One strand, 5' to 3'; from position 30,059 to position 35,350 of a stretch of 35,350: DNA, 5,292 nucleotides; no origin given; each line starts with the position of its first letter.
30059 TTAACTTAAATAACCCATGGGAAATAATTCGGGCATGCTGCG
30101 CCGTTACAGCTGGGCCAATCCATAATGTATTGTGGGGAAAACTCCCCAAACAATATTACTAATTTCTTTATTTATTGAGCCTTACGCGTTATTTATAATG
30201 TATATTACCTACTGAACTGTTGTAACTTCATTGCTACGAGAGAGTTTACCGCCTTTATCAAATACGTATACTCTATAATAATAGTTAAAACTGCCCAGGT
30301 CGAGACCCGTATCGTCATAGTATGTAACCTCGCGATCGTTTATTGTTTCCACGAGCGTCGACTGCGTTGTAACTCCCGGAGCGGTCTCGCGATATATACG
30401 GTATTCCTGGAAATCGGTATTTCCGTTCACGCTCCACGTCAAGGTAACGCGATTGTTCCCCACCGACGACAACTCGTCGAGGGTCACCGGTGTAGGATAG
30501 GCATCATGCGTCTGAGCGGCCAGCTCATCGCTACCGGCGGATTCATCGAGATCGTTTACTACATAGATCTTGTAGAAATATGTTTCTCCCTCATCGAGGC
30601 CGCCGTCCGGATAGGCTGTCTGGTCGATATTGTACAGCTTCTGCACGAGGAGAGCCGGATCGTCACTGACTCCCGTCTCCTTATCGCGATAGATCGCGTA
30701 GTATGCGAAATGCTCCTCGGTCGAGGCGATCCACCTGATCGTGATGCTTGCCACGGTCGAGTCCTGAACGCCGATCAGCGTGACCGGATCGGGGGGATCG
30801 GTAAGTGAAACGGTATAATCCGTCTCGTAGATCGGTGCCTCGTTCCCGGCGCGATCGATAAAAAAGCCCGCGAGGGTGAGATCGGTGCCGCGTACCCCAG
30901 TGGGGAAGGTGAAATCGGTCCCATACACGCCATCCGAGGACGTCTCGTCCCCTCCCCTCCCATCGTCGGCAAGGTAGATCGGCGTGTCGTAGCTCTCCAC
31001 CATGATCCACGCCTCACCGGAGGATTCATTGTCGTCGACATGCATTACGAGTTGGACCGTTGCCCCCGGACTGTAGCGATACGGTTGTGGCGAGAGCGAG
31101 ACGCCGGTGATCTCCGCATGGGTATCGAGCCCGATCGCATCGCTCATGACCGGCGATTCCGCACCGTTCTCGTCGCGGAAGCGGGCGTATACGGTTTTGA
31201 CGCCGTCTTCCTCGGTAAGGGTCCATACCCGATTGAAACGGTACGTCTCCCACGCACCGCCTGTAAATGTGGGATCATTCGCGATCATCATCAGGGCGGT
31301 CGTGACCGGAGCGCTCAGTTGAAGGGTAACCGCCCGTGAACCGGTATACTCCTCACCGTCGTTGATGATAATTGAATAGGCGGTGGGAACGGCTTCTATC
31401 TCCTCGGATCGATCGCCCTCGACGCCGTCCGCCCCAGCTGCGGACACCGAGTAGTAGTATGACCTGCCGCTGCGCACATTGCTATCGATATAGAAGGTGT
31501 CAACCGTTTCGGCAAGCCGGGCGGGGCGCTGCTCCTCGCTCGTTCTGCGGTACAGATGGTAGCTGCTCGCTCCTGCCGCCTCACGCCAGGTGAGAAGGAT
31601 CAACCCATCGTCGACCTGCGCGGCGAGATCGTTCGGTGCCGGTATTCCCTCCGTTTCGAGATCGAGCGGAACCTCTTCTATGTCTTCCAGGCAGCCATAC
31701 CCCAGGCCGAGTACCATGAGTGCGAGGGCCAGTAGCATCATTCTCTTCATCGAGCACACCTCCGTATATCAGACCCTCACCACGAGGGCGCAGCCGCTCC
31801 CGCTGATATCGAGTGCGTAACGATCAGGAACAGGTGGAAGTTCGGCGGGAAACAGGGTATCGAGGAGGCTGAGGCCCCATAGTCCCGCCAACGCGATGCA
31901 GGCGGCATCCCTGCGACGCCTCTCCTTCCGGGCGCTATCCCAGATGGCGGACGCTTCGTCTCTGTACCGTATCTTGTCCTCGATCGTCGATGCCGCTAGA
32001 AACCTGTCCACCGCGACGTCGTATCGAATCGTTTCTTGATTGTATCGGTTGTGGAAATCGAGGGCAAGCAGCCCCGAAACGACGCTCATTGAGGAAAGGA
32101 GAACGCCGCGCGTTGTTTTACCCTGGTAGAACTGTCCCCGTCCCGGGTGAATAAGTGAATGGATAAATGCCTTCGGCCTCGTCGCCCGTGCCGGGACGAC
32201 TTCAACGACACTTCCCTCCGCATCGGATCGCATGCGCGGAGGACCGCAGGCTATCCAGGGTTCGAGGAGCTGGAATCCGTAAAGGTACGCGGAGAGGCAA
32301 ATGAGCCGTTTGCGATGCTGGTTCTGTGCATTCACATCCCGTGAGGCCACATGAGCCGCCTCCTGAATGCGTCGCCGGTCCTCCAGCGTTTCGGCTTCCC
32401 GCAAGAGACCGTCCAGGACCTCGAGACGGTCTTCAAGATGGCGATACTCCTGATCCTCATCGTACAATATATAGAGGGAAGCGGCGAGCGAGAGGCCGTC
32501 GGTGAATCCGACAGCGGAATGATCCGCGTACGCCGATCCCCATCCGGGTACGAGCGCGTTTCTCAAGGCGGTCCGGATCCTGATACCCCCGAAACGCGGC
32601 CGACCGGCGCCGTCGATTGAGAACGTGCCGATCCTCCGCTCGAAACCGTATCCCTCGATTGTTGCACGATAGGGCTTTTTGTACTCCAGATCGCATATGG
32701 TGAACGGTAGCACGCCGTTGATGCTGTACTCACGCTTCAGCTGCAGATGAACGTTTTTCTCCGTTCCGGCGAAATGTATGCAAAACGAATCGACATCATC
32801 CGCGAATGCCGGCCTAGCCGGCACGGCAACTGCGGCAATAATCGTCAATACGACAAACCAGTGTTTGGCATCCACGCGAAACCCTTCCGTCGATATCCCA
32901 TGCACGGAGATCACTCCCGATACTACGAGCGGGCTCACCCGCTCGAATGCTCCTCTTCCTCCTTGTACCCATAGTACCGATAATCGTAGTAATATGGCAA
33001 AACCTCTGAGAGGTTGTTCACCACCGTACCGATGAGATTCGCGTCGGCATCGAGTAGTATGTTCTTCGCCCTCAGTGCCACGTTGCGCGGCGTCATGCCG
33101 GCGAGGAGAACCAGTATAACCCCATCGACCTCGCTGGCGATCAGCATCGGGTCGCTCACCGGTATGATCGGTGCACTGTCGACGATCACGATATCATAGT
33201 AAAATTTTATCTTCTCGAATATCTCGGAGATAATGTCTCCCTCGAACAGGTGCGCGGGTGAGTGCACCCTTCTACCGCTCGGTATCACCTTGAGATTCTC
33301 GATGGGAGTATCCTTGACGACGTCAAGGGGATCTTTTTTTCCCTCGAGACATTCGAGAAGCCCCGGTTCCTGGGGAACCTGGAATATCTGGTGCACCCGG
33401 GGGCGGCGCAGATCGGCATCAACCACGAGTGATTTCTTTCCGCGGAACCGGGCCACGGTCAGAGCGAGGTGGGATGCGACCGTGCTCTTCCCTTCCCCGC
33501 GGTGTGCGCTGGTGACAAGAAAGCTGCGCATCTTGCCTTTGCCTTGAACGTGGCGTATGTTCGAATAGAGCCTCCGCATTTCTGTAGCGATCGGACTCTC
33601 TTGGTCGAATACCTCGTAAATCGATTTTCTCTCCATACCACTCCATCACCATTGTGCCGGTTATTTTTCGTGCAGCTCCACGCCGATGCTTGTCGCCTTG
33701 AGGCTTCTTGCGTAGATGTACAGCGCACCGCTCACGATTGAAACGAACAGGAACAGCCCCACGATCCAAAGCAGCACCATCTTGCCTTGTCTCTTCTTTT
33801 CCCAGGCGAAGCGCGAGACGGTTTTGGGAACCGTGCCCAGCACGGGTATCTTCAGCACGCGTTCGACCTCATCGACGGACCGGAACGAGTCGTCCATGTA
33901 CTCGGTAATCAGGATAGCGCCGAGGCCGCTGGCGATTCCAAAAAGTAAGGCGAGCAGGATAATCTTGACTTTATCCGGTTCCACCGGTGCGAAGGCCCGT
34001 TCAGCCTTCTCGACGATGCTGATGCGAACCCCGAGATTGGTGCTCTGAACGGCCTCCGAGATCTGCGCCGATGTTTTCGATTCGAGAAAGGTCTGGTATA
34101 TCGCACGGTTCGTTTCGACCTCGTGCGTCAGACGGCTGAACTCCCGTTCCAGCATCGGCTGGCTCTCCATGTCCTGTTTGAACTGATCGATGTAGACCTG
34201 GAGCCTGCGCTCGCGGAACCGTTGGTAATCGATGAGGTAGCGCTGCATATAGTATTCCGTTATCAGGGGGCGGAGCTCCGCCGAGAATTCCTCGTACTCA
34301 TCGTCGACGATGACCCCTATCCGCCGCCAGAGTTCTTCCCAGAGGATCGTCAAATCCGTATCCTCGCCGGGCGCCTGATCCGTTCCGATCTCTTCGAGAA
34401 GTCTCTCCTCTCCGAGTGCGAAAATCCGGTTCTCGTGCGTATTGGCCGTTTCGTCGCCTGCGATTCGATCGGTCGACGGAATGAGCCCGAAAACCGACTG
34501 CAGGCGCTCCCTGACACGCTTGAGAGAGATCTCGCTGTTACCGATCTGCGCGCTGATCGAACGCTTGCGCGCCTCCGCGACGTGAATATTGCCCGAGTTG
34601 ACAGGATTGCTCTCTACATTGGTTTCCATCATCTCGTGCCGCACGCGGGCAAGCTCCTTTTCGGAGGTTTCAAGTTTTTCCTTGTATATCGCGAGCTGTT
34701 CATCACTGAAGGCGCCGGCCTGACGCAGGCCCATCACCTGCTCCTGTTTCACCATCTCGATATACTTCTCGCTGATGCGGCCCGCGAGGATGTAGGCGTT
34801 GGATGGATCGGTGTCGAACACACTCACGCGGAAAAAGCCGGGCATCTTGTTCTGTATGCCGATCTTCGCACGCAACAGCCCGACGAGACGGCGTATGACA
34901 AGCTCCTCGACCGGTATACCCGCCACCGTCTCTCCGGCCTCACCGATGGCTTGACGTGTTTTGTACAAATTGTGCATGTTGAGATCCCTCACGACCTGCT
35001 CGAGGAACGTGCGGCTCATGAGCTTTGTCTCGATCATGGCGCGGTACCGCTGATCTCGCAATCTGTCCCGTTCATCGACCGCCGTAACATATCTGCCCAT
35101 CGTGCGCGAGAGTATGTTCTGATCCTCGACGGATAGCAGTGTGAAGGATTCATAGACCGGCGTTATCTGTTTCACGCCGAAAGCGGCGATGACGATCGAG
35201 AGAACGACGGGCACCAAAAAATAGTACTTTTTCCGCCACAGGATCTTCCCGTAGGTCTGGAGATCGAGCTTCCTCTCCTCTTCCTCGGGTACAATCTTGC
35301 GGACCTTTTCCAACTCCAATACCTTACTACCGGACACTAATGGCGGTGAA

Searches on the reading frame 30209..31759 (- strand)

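Call 69: search_protein_families(library=pfam, proteins=[window:30209-31759:-], max_evalue=0.00001)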
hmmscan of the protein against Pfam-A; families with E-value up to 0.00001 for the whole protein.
window:30209-31759:- (516 aa): 2 families
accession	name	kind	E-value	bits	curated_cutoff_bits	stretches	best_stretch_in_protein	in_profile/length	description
PF00041.27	fn3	-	1.7e-13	51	25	0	430-514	8-83/84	Fibronectin type III domain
PF21910.2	GH85_C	-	9.4e-06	26.4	27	0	55-116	20-85/95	GH85 endohexosaminidases, C-terminal domain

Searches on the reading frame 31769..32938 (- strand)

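Call 69: search_protein_families(library=pfam, proteins=[window:31769-32938:-], max_evalue=0.00001)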
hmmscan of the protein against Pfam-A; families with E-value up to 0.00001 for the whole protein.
window:31769-32938:- (389 aa): 1 family
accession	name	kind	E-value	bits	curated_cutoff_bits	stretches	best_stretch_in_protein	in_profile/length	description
PF18935.5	DUF5683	-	1.4e-12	48.3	26.7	1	255-367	6-115/151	Family of unknown function (DUF5683)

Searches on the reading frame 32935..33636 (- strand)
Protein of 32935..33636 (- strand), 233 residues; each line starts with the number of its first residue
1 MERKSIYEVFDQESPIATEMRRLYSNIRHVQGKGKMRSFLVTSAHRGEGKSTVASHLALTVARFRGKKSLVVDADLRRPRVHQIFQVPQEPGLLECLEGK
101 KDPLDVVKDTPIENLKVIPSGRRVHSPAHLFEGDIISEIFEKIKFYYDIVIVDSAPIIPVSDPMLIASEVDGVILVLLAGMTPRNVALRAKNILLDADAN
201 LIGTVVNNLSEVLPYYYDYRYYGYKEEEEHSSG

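Call 69: search_protein_families(library=pfam, proteins=[window:32935-33636:-], max_evalue=0.00001)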
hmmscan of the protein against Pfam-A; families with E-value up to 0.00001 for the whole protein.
window:32935-33636:- (233 aa): 2 families
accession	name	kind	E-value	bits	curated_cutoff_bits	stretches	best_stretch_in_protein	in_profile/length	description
PF13614.12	AAA_31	-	2.8e-10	40.8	27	1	45-160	10-131/177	AAA domain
PF10609.15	ParA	-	1.6e-07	31.5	27.1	1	39-212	6-177/246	NUBPL iron-transfer P-loop NTPase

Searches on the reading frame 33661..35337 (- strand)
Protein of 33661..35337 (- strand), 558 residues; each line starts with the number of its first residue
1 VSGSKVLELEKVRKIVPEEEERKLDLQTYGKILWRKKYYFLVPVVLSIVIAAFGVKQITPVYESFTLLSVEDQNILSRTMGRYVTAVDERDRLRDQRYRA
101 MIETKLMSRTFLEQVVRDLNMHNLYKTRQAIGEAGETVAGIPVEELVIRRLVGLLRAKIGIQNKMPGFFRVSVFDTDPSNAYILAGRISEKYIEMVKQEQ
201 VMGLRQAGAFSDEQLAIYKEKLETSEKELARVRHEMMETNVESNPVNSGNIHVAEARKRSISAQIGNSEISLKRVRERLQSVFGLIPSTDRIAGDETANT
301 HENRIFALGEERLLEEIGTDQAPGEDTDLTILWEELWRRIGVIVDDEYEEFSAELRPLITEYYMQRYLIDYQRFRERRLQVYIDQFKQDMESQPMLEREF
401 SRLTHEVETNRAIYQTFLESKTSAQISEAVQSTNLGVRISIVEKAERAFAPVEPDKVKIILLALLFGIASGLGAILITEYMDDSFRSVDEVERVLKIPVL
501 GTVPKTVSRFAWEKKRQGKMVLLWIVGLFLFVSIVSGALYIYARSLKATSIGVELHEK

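Call 69: search_protein_families(library=pfam, proteins=[window:33661-35337:-], max_evalue=0.00001)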
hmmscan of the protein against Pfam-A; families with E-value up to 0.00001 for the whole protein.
window:33661-35337:- (558 aa): 2 families
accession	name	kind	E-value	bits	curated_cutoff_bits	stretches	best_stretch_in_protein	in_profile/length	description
PF13807.11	GNVR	-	3.6e-11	43.3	27.7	1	397-477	3-79/82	G-rich domain on putative tyrosine kinase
PF02706.20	Wzz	-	7.4e-06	26.6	25.5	1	23-119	2-91/91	Chain length determinant protein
